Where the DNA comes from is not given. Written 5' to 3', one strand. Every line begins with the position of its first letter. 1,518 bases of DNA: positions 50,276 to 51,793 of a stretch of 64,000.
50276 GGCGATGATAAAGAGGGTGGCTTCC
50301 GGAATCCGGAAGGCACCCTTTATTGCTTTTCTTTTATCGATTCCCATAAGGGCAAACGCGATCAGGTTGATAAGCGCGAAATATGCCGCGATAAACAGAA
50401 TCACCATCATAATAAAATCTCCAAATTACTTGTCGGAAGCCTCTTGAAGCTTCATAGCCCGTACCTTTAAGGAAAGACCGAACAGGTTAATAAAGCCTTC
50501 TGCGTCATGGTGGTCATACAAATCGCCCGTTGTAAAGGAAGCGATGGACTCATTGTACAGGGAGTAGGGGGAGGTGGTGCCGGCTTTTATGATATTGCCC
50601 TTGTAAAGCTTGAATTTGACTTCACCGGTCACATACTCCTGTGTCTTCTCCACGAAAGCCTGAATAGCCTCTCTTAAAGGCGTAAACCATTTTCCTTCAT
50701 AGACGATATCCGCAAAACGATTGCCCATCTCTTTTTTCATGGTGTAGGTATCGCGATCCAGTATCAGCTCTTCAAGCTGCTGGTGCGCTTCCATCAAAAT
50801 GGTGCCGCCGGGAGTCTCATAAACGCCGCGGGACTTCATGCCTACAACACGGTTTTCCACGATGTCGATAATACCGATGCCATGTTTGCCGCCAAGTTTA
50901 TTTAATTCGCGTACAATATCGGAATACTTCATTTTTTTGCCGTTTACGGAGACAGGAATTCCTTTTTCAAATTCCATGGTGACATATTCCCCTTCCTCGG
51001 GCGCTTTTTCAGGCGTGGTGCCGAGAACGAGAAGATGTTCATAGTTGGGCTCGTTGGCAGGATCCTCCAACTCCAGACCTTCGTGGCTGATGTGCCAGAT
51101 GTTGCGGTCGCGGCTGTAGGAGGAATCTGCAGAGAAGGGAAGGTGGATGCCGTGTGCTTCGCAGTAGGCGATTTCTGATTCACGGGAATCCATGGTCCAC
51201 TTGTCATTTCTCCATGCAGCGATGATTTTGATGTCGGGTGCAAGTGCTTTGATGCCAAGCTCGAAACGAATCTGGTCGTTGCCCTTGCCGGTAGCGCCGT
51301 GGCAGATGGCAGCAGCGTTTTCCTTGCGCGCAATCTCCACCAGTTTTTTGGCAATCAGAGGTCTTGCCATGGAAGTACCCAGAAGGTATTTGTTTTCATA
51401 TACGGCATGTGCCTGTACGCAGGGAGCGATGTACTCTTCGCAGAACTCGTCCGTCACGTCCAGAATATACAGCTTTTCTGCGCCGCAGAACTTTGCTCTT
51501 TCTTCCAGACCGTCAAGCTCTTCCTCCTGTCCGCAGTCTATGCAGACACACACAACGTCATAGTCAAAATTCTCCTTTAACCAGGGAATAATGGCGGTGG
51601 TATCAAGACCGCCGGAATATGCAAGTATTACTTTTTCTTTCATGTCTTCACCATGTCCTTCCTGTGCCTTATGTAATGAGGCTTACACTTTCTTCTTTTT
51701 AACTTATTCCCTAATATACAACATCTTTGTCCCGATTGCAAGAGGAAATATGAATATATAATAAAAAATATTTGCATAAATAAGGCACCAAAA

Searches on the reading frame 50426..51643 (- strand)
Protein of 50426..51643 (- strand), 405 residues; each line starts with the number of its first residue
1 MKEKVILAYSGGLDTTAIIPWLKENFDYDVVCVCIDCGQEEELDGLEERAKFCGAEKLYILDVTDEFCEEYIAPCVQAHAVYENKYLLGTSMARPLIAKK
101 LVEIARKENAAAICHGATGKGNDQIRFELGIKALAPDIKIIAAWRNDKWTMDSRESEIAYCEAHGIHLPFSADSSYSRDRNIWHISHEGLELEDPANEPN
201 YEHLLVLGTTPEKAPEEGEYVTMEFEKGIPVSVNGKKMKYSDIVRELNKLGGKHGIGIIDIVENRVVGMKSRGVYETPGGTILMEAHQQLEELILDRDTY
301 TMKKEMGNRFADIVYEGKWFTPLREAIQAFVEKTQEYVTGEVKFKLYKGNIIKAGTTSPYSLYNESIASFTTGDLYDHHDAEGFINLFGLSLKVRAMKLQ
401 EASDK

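Call 25: find_encoding_contigs(protein=window:50426-51643:-, flank=10000, max_places=1)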
Protein window:50426-51643:- (405 aa): 3 contigs read that carry it; 1 place shown.
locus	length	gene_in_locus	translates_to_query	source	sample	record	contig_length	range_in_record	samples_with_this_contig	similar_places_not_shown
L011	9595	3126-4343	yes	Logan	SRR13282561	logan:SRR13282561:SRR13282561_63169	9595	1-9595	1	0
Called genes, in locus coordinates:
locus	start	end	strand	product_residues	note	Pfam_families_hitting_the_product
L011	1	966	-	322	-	?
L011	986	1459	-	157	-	PF13527:Acetyltransf_9 (faint), PF00583:Acetyltransf_1, PF13673:Acetyltransf_10, PF13508:Acetyltransf_7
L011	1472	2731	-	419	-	PF06541:ABC_trans_CmpB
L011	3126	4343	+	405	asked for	PF00764:Arginosuc_synth, PF20979:Arginosuc_syn_C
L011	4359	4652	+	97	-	PF06961:DUF1294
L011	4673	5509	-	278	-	PF02645:DegV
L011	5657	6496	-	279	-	PF02311:AraC_binding, PF07883:Cupin_2 (weak), PF00165:HTH_AraC (faint), PF12833:HTH_18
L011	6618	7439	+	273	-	PF01261:AP_endonuc_2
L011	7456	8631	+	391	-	PF01408:GFO_IDH_MocA, PF02629:CoA_binding (weak), PF22725:GFO_IDH_MocA_C3, PF02894:GFO_IDH_MocA_C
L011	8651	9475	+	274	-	-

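Call 79: list_cluster_members(proteins=[window:50426-51643:-, window:24805-25839:+, window:38503-39414:+])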
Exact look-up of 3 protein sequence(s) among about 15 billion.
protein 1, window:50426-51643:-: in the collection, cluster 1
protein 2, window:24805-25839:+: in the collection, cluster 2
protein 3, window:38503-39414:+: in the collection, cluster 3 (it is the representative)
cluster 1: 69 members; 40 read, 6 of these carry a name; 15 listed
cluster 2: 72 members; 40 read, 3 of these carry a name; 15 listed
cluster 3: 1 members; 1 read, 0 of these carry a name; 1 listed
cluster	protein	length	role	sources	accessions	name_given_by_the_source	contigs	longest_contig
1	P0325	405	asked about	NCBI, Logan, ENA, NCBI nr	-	-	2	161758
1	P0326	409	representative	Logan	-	-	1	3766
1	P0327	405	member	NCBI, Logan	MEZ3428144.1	MAG: argininosuccinate synthase [Lachnospiraceae bacterium]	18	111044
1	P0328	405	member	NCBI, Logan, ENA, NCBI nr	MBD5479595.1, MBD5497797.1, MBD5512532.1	MAG: argininosuccinate synthase [Lachnospiraceae bacterium] | argininosuccinate synthase [Lachnospiraceae bacterium]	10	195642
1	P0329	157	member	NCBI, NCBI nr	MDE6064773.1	MAG: argininosuccinate synthase, partial [Lachnospiraceae bacterium] | argininosuccinate synthase [Lachnospiraceae bacterium]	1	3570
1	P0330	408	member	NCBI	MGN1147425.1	MAG: argininosuccinate synthase [Lachnospiraceae bacterium]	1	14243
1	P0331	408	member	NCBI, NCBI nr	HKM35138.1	MAG TPA: argininosuccinate synthase [Lachnospiraceae bacterium] | argininosuccinate synthase [Lachnospiraceae bacterium]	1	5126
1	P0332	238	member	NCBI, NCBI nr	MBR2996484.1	MAG: argininosuccinate synthase, partial [Lachnospiraceae bacterium] | argininosuccinate synthase [Lachnospiraceae bacterium]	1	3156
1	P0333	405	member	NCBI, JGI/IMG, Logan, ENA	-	-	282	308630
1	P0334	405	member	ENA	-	-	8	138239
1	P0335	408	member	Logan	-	-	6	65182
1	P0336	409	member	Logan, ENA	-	-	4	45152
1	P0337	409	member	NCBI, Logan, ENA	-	-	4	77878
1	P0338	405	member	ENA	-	-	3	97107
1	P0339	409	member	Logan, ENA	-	-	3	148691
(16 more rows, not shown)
